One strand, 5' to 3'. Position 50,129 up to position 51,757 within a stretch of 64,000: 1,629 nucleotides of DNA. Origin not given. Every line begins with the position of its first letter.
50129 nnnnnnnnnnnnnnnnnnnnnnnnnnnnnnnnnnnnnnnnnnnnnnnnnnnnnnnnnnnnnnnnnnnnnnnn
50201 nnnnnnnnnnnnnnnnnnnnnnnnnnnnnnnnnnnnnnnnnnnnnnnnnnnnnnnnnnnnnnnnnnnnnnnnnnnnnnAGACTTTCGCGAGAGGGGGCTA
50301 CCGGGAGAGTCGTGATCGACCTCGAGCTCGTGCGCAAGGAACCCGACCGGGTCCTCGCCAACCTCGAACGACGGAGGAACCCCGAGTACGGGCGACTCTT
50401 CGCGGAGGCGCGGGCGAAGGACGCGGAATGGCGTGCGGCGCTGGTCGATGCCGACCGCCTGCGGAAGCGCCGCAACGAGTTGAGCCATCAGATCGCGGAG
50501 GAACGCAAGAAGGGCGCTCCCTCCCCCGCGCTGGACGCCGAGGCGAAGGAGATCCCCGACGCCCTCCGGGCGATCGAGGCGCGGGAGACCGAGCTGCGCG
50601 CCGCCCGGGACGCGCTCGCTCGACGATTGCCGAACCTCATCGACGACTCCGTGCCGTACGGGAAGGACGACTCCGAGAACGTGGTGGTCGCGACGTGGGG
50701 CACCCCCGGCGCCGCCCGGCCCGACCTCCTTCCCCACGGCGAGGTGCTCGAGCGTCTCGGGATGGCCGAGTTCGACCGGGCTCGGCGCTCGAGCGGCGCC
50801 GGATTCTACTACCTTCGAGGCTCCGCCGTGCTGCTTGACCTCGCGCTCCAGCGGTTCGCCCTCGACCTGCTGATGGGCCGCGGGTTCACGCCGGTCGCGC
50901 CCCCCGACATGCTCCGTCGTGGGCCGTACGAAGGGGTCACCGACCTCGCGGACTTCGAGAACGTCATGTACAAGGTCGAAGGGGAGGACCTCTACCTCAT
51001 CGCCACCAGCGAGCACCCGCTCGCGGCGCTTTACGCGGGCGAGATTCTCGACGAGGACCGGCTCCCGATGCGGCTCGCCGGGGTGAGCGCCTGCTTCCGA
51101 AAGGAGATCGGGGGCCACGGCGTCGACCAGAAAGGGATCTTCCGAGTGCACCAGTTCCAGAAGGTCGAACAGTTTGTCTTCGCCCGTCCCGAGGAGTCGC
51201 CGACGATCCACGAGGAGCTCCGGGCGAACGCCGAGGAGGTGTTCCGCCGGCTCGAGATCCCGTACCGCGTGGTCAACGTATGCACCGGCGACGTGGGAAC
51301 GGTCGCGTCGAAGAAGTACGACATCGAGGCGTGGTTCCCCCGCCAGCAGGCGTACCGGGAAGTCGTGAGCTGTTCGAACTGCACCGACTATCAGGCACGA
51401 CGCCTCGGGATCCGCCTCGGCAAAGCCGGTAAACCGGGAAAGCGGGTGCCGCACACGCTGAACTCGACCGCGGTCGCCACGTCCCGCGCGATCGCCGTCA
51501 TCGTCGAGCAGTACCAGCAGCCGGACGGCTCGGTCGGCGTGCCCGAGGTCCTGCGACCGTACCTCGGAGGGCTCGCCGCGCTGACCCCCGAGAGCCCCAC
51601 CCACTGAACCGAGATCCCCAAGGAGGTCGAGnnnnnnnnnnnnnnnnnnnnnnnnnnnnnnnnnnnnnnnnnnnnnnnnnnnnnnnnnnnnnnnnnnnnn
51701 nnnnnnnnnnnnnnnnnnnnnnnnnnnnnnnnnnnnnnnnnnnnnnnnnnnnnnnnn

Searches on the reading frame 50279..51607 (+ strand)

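Call 9: search_protein_families(library=pfam, proteins=[window:50279-51607:+], max_evalue=0.001)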
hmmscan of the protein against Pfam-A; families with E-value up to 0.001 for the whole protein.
window:50279-51607:+ (442 aa): 2 families
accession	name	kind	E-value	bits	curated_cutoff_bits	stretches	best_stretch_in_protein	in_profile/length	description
PF00587.30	tRNA-synt_2b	-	5.4e-42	144.3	29.3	1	233-412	3-179/179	tRNA synthetase class II core domain (G, H, P, S and T)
PF02403.27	Seryl_tRNA_N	-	1.4e-18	67.6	28.2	1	12-120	1-107/108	Seryl-tRNA synthetase N-terminal domain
